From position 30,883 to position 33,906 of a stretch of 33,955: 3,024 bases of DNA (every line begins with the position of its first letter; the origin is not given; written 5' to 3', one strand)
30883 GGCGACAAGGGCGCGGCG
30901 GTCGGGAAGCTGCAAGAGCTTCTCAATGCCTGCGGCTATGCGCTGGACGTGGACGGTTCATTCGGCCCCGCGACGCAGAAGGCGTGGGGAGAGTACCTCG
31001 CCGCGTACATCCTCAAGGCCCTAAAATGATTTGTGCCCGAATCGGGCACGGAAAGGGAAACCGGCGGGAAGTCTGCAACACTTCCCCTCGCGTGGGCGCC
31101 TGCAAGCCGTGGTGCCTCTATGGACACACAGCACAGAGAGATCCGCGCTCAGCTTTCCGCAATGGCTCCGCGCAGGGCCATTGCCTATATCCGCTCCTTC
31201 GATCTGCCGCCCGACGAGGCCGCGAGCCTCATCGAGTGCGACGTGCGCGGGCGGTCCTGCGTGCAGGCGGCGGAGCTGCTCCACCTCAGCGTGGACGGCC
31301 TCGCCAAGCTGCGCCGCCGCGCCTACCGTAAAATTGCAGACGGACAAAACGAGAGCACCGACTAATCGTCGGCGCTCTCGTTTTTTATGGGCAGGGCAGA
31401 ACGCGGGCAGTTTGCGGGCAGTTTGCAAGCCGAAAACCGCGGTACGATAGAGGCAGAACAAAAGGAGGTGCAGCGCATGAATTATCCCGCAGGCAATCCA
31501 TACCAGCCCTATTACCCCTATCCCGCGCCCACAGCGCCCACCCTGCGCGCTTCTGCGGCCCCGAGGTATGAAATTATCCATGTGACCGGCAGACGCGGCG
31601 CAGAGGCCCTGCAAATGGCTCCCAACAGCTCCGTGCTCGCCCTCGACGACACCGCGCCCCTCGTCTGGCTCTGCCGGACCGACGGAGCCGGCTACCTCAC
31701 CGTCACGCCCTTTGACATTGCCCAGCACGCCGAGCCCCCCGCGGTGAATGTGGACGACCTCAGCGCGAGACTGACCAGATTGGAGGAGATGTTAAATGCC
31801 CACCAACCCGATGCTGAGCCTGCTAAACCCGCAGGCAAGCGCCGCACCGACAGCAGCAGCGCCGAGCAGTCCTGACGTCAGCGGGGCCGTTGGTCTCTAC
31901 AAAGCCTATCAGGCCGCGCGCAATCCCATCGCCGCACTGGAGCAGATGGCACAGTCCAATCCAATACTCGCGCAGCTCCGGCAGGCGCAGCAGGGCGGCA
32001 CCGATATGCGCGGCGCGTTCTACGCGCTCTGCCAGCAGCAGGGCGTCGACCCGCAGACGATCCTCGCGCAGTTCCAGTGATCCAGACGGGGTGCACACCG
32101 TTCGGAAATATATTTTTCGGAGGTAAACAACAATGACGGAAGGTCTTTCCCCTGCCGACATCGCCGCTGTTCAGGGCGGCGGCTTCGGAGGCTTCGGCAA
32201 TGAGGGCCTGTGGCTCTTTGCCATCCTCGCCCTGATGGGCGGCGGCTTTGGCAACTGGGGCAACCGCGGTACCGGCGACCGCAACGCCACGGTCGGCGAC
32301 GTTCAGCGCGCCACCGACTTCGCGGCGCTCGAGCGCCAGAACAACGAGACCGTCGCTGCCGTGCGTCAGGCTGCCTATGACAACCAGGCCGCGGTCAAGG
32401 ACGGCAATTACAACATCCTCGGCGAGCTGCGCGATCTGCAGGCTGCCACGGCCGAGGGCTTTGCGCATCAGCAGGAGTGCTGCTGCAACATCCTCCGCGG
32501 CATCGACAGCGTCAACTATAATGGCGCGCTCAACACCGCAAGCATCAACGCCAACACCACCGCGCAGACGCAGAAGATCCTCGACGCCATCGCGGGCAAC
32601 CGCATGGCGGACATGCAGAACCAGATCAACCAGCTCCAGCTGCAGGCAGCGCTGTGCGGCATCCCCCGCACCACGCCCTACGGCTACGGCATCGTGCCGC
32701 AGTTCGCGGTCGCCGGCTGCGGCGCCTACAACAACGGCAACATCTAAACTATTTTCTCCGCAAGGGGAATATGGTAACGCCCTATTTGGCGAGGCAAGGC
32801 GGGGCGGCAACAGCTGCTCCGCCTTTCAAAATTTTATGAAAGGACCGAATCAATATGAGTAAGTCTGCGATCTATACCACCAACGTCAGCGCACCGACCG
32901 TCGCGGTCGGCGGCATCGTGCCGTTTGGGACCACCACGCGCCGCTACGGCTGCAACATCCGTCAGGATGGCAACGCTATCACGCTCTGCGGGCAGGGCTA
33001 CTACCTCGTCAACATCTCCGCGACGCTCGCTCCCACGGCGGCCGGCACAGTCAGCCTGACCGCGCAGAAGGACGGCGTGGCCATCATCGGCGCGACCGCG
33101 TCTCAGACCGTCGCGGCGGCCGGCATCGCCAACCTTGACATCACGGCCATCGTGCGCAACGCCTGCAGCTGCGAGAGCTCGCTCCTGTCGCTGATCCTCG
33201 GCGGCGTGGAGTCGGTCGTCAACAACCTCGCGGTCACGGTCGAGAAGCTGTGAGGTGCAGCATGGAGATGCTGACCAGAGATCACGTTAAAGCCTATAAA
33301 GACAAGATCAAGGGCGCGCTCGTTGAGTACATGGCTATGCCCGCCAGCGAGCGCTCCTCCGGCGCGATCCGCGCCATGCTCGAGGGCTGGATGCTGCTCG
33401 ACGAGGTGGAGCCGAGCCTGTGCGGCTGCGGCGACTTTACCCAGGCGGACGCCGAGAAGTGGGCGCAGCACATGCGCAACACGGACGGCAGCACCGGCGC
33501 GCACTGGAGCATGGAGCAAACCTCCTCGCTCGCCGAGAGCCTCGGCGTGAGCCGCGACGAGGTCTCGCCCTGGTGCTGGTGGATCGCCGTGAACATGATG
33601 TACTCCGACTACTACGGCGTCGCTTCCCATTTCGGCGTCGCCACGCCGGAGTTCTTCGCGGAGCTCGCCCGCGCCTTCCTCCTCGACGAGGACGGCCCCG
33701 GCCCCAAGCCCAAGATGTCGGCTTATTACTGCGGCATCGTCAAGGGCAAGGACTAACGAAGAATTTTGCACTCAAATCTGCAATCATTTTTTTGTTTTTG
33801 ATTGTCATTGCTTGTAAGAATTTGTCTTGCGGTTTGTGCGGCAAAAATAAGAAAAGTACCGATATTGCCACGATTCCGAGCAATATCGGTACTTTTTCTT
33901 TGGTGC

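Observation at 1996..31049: Seven copies of a 17-bp perfect palindrome spaced about one-seventh of the genome apart, five embedded in the same reading frame in unrelated genes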

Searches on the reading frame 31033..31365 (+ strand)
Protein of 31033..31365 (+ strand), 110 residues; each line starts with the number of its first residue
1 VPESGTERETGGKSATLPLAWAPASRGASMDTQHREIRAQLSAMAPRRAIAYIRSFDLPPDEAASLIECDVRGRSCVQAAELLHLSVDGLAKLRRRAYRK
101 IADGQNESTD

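Call 18: search_protein_families(library=pfam, proteins=[window:31033-31365:+], max_evalue=0.01)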
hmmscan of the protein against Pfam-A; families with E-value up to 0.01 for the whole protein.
window:31033-31365:+ (110 aa): 1 family
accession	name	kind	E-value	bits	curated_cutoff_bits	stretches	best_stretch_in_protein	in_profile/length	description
PF08281.18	Sigma70_r4_2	-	0.00055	20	25.7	0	58-101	11-54/54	Sigma-70, region 4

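Call 19: search_protein_families(library=phrogs, proteins=[window:31033-31365:+], max_evalue=0.001)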
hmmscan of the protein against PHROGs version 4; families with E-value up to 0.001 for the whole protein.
window:31033-31365:+ (110 aa): 0 families

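Call 21: search_dna_similar(query=window:31033-31365:+, collection=phages, mode=protein, max_rows=40)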
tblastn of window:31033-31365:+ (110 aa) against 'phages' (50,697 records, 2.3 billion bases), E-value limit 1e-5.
Records with a match: 3; places in all: 3; records where one place covers at least 80% of the query: 3.
Best place of each record, by identity: 95-99% 1; <60% 2.
By first word of the organism name: Bacteriophage 3.
By host as written in the record: - 3.
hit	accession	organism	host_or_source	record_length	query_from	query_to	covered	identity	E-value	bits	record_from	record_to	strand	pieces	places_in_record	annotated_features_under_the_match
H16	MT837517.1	Bacteriophage sp.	human fecal samples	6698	1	110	100%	97.3%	1e-65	218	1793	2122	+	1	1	record has no annotation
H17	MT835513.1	Bacteriophage sp.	human fecal samples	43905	1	107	97%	56.1%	1e-27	110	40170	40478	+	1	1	record has no annotation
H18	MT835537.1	Bacteriophage sp.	human fecal samples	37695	11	104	85%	40.4%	2e-15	76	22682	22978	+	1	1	record has no annotation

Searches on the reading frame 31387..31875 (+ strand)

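Call 18: search_protein_families(library=pfam, proteins=[window:31387-31875:+], max_evalue=0.01)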
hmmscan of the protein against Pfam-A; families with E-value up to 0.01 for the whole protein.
window:31387-31875:+ (162 aa): 0 families

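Call 19: search_protein_families(library=phrogs, proteins=[window:31387-31875:+], max_evalue=0.001)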
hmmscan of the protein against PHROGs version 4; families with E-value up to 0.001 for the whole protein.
window:31387-31875:+ (162 aa): 1 family
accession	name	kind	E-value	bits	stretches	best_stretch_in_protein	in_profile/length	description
phrog_21718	-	unknown function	3.9e-06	27.9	1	40-136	37-134/159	-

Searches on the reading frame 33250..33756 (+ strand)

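Call 18: search_protein_families(library=pfam, proteins=[window:33250-33756:+], max_evalue=0.01)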
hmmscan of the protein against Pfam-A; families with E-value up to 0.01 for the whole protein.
window:33250-33756:+ (168 aa): 1 family
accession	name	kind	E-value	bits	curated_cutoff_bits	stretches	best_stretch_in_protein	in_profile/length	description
PF25223.1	DUF7841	-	2.8e-22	79.6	25.2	1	63-160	16-113/114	Domain of unknown function (DUF7841)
